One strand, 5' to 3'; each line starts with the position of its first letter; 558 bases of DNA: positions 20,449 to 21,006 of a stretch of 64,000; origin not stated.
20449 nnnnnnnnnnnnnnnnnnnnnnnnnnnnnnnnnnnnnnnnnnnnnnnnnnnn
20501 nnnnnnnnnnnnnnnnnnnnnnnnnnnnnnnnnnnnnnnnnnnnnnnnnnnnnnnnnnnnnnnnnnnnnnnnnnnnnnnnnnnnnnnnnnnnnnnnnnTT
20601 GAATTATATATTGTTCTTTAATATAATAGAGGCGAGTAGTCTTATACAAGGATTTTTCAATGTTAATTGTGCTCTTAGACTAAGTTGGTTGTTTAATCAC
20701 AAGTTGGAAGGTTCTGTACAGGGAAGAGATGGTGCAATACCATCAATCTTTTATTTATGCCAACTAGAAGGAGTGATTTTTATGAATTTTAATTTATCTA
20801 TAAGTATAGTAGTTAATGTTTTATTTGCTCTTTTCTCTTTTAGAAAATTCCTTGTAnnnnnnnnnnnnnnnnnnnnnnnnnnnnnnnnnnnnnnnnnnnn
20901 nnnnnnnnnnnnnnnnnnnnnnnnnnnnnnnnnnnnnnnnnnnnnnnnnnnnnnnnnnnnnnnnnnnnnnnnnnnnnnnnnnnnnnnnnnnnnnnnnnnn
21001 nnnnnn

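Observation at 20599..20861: Consensus promoter driving a 25-aa hydrophobic peptide ORF locked by a 13-nt 5'-3' long-range helix (type I toxin-like)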

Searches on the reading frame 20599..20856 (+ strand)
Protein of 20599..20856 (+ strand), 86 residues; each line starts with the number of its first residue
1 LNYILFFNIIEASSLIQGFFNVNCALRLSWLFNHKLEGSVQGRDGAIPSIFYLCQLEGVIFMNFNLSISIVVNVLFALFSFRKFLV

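Call 40: search_protein_representatives(protein=window:20599-20856:+)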
Query: 86 residues. Proteins with E-value up to 0.001 (for the whole library): 1; up to 1e-10: 1; up to 1e-30: 1. The best 1 are listed.
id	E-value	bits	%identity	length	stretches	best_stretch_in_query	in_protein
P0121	4.1e-34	132.1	89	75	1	13-86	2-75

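Call 42: find_encoding_contigs(protein=P0121, flank=6000, max_places=6)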
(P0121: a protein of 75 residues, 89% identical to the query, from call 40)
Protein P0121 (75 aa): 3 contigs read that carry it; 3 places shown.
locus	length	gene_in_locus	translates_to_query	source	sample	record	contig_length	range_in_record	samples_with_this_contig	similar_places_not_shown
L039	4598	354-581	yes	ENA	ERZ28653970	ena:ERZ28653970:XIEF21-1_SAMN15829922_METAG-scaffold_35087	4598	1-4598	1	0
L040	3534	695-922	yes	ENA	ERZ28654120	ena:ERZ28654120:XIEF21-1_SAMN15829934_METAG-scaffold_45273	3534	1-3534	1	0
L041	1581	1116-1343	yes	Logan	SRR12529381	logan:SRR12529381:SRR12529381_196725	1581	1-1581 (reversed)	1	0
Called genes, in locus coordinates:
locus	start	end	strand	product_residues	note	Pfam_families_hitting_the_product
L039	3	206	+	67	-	?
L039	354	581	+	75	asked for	-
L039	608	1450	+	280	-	-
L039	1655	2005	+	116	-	PF13560:HTH_31, PF12844:HTH_19 (weak), PF01381:HTH_3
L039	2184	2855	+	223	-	-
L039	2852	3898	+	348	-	-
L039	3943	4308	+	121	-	-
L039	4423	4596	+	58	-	?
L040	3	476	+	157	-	?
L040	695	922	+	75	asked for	-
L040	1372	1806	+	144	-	-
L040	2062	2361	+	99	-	PF01381:HTH_3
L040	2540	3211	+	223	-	-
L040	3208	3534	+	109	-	?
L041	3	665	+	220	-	?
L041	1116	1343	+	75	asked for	-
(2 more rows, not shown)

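Call 44: find_homologous_proteins(query=P0121, max_evalue=0.01)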
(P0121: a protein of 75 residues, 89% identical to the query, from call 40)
Query P0121 (75 aa): 1 proteins with E <= 0.01 among 1 candidates.
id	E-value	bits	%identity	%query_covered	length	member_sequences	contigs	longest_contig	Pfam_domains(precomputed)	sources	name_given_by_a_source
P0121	4.4e-41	155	100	100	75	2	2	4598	-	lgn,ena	-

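Call 46: find_related_loci(query=A2, collection=metagenome_contigs, flank=3000)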
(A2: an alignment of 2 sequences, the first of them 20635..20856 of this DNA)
Query A2 (74 aa) in metagenome_contigs; peptide patterns used: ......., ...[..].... (x = any residue, [..] = any of these).
441 stretches matched a pattern; 1 encode a relative of the query (tblastn E <= 1e-3); 1 distinct loci.
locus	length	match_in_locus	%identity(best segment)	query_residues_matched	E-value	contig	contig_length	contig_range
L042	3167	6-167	81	1-54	3e-27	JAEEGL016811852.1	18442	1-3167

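Call 47: find_related_loci(query=A2, collection=viral_contigs, flank=3000)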
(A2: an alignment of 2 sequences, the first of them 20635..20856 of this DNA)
Query A2 (74 aa) in viral_contigs; peptide patterns used: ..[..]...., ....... (x = any residue, [..] = any of these).
84 stretches matched a pattern, but none encodes a relative of the query by tblastn (E <= 1e-3).

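Call 53: find_homologous_proteins(query=L042:153-377:+, max_evalue=0.001)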
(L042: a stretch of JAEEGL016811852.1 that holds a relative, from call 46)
Query L042:153-377:+ (75 aa): 11 proteins with E <= 0.001 among 14 candidates.
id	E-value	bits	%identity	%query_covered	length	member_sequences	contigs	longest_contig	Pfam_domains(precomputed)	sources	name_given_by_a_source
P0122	5.2e-38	145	100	100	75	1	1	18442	-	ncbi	-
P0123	1.3e-32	128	87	100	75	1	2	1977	-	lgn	-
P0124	3.0e-32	127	89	97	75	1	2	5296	-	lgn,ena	-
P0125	5.8e-32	126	89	97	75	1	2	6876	-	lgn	-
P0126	1.4e-31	125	85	100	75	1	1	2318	-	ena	-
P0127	5.1e-31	123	84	97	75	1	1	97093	-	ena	-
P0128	1.0e-29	119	81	97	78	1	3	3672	-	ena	-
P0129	1.3e-29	118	78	97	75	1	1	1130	-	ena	-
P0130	1.3e-28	115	79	97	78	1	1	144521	-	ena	-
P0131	2.5e-27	111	78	97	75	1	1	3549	-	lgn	-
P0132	4.6e-25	104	76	93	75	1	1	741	-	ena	-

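Call 54: find_encoding_contigs(protein=P0127, flank=3000, max_places=3)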
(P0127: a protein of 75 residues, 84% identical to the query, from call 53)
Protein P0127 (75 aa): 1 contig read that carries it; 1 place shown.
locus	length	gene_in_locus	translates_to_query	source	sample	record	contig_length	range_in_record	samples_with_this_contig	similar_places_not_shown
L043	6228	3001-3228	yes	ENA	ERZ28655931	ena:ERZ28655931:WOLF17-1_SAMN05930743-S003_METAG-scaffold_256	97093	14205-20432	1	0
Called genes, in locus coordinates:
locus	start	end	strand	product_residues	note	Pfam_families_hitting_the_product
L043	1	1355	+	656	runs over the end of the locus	PF13589:HATPase_c_3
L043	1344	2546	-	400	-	PF00145:DNA_methylase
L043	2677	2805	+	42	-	-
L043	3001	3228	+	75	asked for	-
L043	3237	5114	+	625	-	PF04851:ResIII (faint), PF13604:AAA_30 (faint), PF09848:SLFN-g3_helicase, PF13401:AAA_22 (weak)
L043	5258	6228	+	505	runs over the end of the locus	-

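Call 55: find_encoding_contigs(protein=P0130, flank=3000, max_places=3)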
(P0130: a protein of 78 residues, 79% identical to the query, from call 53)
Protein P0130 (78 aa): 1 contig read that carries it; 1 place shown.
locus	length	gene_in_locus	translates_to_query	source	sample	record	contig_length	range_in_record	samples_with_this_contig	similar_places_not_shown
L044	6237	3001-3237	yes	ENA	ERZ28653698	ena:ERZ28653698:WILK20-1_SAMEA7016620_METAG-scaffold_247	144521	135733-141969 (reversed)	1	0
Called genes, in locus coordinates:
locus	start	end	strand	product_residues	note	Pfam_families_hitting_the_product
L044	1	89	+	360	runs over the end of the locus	PF00145:DNA_methylase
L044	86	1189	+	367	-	PF00145:DNA_methylase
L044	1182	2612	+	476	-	PF09491:RE_AlwI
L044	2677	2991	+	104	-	PF12643:MazG-like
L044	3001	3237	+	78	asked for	-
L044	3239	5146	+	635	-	PF04851:ResIII (faint), PF09848:SLFN-g3_helicase, PF13401:AAA_22 (weak)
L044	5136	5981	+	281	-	PF19952:DUF6414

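Call 56: find_encoding_contigs(protein=P0125, flank=3000, max_places=3)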
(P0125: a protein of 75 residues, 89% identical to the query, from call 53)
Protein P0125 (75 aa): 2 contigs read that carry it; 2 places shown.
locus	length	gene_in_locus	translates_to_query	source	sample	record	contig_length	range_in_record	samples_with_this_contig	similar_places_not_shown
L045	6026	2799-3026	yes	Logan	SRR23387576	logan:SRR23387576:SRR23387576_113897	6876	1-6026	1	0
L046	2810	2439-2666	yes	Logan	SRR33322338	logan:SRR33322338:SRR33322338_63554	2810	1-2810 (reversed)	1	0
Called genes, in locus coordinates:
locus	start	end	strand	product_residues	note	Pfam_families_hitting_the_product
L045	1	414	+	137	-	?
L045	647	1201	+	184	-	-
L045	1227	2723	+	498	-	PF00078:RVT_1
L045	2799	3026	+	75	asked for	-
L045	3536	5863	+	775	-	PF02463:SMC_N (weak), PF13304:AAA_21 (faint)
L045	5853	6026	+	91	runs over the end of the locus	-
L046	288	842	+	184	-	-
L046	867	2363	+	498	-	PF00078:RVT_1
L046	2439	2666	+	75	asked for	-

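Call 57: find_encoding_contigs(protein=P0128, flank=3000, max_places=3)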
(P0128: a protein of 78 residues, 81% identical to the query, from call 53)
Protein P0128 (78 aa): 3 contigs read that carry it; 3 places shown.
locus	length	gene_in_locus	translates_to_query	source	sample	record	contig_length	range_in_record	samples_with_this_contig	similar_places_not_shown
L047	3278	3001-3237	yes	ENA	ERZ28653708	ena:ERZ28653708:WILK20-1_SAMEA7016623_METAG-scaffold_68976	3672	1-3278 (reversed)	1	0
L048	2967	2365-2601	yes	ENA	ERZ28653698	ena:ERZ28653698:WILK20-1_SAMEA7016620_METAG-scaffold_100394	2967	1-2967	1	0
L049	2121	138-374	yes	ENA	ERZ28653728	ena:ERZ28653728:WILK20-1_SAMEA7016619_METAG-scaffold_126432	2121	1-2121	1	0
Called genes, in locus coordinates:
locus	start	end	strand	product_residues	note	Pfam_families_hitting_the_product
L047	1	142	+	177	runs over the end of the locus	?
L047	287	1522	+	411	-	PF00145:DNA_methylase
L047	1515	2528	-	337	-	PF27366:MwoI_N (weak)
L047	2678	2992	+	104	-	PF12643:MazG-like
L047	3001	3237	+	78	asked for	-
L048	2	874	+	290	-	?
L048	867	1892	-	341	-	-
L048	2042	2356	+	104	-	PF12643:MazG-like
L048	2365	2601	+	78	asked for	-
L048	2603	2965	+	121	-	?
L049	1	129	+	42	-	?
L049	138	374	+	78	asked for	-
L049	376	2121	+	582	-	?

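Call 59: search_protein_families(library=padloc, proteins=[L045:647-1201:+, L045:1227-2723:+, L045:2799-3026:+, L045:3536-5863:+, L039:608-1450:+, L039:2184-2855:+, L039:2852-3898:+], max_evalue=0.001)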
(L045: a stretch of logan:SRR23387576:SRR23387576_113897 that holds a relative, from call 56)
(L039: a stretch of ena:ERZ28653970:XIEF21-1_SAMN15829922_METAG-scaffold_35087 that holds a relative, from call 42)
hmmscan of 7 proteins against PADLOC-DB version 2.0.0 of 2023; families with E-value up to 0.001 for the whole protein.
L045:647-1201:+ (184 aa): 0 families

L045:1227-2723:+ (498 aa): 51 families (the best 25 are shown)
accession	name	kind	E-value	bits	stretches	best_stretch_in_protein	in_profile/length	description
PDLC03744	AbiP2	-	8.1e-166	550.6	1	3-493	4-483/489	DRT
PDLC03751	RT_UG14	-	4.5e-54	182.1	1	29-434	39-433/493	DRT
PDLC03748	Drt6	-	5e-51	172.1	1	23-299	11-251/511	DRT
PDLC02179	Drt4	-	2.1e-46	157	1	17-299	6-260/542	-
PDLC02177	Drt4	-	1.3e-42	144.3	1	22-454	9-421/541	-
PDLC03752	Drt4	-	9.4e-40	135.2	1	11-423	6-370/467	DRT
PDLC03784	Drt3b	-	2.7e-37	126.9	1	159-439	169-413/604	DRT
PDLC03770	RT_UG31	-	1.1e-36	125.1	1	24-430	8-362/456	DRT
PDLC02178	Drt4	-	2.2e-35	120.6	1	8-420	11-394/506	-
PDLC02180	Drt4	-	1.5e-34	117.8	1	60-421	56-391/532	-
PDLC02348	AbiK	-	1.5e-33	114.9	1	29-422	43-399/544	AbiK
PDLC03743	AbiK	-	3.6e-33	113.6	1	29-422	43-398/546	DRT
PDLC03769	RT_UG30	-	3.8e-33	112.8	1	24-416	14-371/493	DRT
PDLC02176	Drt3b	-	4.9e-28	96.1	1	159-385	180-405/651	-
PDLC03783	Drt8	-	1.6e-26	91.7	1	30-414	24-379/493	DRT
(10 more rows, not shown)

L045:2799-3026:+ (75 aa): 0 families

L045:3536-5863:+ (775 aa): 7 families
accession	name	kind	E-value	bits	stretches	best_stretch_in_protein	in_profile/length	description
PDLC02208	Ppl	-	3.2e-21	73.2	1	641-770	761-889/894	-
PDLC04680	PDC-M49A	-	1.1e-09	35.4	1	12-304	5-255/674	-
PDLC04135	mad3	-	2.2e-06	25.5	1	271-736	13-344/374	mads_3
PDLC04177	HEC-01A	-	2.6e-06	24.7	0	655-736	275-358/393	-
PDLC00271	PtuA1|PtuA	-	0.00041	18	0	271-329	14-71/421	AAA ATPase domain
PDLC00311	PtuA1|PtuA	-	0.00042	17.4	0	275-309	18-52/455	AAA ATPase domain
PDLC00278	PtuA1|PtuA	-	0.00062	17.2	0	273-308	16-51/436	AAA ATPase domain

L039:608-1450:+ (280 aa): 0 families

L039:2184-2855:+ (223 aa): 3 families
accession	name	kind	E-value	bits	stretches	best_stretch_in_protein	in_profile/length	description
PDLC04646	PDC-M43A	-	8.7e-15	53.1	1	31-139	72-184/203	-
PDLC04644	PDC-M43A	-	1.2e-09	36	1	35-135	41-145/170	-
PDLC04645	PDC-M43A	-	2.6e-07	28.4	1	39-141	130-236/250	-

L039:2852-3898:+ (348 aa): 1 family
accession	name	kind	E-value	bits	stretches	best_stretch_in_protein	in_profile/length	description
PDLC04647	PDC-M43B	-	3.4e-11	40.8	1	221-332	213-324/347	-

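Call 60: search_protein_families(library=pfam, proteins=[L045:647-1201:+, L045:1227-2723:+, L045:2799-3026:+, L045:3536-5863:+, L039:608-1450:+, L039:2184-2855:+, L039:2852-3898:+], max_evalue=0.01)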
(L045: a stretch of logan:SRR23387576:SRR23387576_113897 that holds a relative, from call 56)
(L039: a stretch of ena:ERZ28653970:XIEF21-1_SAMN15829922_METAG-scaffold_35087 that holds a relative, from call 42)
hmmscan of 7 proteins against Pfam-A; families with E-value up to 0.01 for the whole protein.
L045:647-1201:+ (184 aa): 0 families

L045:1227-2723:+ (498 aa): 1 family
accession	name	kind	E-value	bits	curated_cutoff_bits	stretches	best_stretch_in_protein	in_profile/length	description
PF00078.32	RVT_1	-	6.5e-13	49.3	29.6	1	136-301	45-192/205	Reverse transcriptase (RNA-dependent DNA polymerase)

L045:2799-3026:+ (75 aa): 0 families

L045:3536-5863:+ (775 aa): 2 families
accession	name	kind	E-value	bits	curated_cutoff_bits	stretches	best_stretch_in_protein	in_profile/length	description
PF02463.25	SMC_N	-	7.2e-07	29.3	40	1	274-727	18-209/220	RecF/RecN/SMC N terminal domain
PF24434.1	DUF7557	-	0.0015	18.4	25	0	611-632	13-34/45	Family of unknown function (DUF7557)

L039:608-1450:+ (280 aa): 0 families

L039:2184-2855:+ (223 aa): 0 families

L039:2852-3898:+ (348 aa): 1 family
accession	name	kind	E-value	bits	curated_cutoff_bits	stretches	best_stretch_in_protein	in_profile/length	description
PF02518.31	HATPase_c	-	0.00012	22.9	26.4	1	243-334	13-100/111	Histidine kinase-, DNA gyrase B-, and HSP90-like ATPase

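Call 67: find_encoding_contigs(protein=P0124, flank=3000, max_places=4)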
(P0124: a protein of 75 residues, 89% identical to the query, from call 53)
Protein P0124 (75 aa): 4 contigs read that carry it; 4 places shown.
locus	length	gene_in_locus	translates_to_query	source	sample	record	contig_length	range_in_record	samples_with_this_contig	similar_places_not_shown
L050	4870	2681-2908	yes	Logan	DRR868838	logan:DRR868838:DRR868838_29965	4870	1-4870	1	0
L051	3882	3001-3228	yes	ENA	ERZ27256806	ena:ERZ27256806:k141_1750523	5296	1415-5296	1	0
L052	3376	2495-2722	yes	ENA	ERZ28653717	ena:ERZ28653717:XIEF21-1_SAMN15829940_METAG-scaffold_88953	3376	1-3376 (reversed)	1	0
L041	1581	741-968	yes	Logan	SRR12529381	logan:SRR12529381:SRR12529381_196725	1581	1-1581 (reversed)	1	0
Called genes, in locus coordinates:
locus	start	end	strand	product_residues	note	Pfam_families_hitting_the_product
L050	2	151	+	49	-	?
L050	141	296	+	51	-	-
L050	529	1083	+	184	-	-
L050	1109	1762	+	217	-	-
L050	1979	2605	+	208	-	-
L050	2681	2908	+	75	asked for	-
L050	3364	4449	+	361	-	-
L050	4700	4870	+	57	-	?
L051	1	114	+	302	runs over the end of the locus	PF14491:DUF4435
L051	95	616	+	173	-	PF00984:UDPG_MGDP_dh, PF03720:UDPG_MGDP_dh_C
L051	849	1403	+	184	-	-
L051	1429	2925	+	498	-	PF00078:RVT_1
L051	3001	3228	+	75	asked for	-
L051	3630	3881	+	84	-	?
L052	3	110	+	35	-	?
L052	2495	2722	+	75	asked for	-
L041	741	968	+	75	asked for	-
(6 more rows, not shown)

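Call 68: find_encoding_contigs(protein=P0126, flank=3000, max_places=4)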
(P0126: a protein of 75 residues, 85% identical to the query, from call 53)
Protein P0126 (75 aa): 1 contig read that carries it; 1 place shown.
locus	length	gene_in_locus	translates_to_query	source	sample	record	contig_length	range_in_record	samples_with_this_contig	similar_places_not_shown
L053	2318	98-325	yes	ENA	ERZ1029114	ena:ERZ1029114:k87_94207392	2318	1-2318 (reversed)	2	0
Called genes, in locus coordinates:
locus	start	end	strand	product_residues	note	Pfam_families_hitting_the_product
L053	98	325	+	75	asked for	-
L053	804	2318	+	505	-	?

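Call 69: find_encoding_contigs(protein=P0131, flank=3000, max_places=4)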
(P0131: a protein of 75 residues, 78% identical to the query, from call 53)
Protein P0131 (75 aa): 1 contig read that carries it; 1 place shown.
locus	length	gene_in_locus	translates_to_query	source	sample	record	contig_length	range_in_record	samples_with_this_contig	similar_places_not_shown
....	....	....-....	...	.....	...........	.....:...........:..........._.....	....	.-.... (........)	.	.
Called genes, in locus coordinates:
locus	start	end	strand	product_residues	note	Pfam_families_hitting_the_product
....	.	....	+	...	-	?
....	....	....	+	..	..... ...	-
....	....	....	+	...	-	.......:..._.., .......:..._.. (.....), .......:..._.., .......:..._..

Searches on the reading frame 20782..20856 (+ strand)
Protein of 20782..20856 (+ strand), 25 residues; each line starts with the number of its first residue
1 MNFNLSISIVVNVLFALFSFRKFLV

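Call 32: search_protein_families(library=pfam, proteins=[window:20782-20856:+], max_evalue=10)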
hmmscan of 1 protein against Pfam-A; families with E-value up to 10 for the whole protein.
seq(25 aa): 0 families

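Call 33: search_protein_families(library=ncbifam, proteins=[window:20782-20856:+], max_evalue=1)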
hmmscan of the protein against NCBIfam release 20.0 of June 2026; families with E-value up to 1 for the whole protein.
seq(25 aa): 0 families

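Call 38: search_dna_similar(query=window:20782-20856:+, collection=plasmids, mode=protein, max_evalue=10, max_rows=15)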
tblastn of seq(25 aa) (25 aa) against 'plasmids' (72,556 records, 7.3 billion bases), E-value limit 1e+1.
No match.

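Call 39: search_dna_similar(query=window:20782-20856:+, collection=phages, mode=protein, max_evalue=10, max_rows=15)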
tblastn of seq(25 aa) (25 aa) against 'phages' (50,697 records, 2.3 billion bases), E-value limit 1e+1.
No match.
